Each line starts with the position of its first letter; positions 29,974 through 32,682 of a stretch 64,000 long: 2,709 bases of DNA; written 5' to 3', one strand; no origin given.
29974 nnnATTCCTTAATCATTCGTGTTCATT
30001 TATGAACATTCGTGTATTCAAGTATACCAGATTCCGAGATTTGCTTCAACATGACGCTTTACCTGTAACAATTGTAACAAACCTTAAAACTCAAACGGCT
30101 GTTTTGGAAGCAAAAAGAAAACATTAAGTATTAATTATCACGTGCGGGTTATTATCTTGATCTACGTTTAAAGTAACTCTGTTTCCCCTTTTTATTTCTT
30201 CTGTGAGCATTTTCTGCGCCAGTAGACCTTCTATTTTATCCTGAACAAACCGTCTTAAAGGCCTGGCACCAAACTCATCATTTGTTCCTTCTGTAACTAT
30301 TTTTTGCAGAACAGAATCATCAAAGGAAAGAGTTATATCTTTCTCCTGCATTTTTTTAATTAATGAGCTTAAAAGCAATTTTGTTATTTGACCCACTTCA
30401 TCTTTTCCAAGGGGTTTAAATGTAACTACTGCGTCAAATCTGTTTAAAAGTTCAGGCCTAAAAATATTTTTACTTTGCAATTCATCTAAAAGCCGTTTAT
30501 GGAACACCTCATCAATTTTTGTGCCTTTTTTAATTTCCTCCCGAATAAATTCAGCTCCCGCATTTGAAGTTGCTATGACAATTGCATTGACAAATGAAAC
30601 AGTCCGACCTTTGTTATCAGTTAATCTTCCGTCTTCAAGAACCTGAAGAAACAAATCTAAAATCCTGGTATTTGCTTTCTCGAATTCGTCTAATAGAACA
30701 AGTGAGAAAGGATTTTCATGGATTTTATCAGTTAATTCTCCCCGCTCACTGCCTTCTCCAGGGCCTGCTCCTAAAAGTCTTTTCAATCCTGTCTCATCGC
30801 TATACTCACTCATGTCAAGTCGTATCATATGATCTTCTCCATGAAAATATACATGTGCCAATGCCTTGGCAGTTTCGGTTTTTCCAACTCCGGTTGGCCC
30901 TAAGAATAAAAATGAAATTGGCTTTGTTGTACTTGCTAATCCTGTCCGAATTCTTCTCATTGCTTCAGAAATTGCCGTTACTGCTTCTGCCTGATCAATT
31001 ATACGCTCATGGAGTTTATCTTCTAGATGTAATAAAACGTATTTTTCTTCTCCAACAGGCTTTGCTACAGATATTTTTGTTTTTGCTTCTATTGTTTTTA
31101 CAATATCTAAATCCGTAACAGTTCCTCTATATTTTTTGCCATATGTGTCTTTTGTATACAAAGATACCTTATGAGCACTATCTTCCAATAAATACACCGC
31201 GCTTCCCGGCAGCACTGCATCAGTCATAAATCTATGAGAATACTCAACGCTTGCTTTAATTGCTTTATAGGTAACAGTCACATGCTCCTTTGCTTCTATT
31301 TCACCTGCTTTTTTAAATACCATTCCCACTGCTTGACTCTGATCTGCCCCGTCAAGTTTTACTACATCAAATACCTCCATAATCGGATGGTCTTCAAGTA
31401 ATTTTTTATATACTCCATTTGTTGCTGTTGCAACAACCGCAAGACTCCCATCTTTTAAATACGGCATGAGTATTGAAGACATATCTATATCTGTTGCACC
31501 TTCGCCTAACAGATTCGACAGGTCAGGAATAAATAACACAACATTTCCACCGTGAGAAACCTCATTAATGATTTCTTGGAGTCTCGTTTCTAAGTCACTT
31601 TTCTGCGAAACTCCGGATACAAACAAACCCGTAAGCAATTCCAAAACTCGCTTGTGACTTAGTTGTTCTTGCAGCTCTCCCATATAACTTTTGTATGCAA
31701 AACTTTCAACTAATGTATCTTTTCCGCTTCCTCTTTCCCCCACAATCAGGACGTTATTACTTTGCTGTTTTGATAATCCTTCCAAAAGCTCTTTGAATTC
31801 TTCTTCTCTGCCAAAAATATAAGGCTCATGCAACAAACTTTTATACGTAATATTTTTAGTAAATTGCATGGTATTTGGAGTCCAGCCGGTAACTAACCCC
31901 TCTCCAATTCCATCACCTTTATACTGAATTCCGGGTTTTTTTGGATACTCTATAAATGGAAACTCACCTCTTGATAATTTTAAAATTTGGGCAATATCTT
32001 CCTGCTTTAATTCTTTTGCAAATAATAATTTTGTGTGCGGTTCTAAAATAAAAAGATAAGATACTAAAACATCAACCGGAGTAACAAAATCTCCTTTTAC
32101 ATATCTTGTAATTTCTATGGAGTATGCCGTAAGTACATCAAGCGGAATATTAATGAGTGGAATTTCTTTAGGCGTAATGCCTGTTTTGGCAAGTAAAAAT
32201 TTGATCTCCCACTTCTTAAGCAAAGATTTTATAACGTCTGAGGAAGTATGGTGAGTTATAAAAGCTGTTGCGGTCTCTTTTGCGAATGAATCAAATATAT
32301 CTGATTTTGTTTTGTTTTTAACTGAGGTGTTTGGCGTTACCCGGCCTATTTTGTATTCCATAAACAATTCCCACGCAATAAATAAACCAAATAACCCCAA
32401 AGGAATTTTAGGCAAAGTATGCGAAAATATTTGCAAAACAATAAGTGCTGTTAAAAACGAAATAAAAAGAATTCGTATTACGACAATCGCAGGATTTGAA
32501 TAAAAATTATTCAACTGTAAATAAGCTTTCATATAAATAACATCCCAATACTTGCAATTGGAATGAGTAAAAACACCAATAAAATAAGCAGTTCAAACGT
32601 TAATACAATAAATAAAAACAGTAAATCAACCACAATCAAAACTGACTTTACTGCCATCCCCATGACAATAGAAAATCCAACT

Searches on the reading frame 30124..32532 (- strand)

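Call 108: search_protein_families(library=pfam, proteins=[window:30124-32532:-], max_evalue=0.001)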
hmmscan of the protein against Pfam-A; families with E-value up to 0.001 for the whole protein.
window:30124-32532:- (802 aa): 16 families
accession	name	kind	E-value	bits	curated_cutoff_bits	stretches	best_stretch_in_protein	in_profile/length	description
PF07724.20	AAA_2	-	7.2e-45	153.4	27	1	538-701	3-165/166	AAA domain (Cdc48 subfamily)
PF10431.15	ClpB_D2-small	-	1e-20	73.9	21.9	1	708-787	1-80/81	C-terminal, D2-small domain, of ClpB protein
PF07728.20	AAA_5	-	1.8e-12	47.9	22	1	541-666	2-130/139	AAA domain (dynein-related subfamily)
PF00004.35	AAA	-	3.8e-12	47.2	21.2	1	542-678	2-128/131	ATPase family associated with various cellular activities (AAA)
PF00158.32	Sigma54_activat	-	7.8e-10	39.1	20.2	1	526-677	9-159/168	Sigma-54 interaction domain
PF13191.12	AAA_16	-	4.4e-08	34.2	32.6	1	239-280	2-46/167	AAA ATPase domain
PF17871.7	AAA_lid_9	-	9.1e-07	29.2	22.8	1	398-464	2-68/104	AAA lid domain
PF01637.24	ATPase_2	-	1.1e-06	29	33.2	0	240-281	2-43/225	ATPase domain predominantly from Archaea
PF20720.3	nSTAND3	-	3.6e-06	27.2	27.2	0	244-282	5-41/155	Novel STAND NTPase 3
PF05673.19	DUF815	-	2.5e-05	24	23.8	0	253-283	48-78/249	Protein of unknown function (DUF815)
PF13401.12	AAA_22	-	6.5e-05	23.7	27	0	542-625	9-101/130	AAA domain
PF12775.13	AAA_7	-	0.00021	21.3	25.8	0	538-585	33-80/181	P-loop containing dynein motor region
PF25201.1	nSTAND6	-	0.00051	20.5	27.7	0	239-285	1-45/148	Novel STAND NTPase 6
PF05621.17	TniB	-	0.00054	19.9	22.4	0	244-286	21-63/189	Bacterial TniB protein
PF13173.12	AAA_14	-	0.0006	20.3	27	0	259-287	3-28/129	AAA domain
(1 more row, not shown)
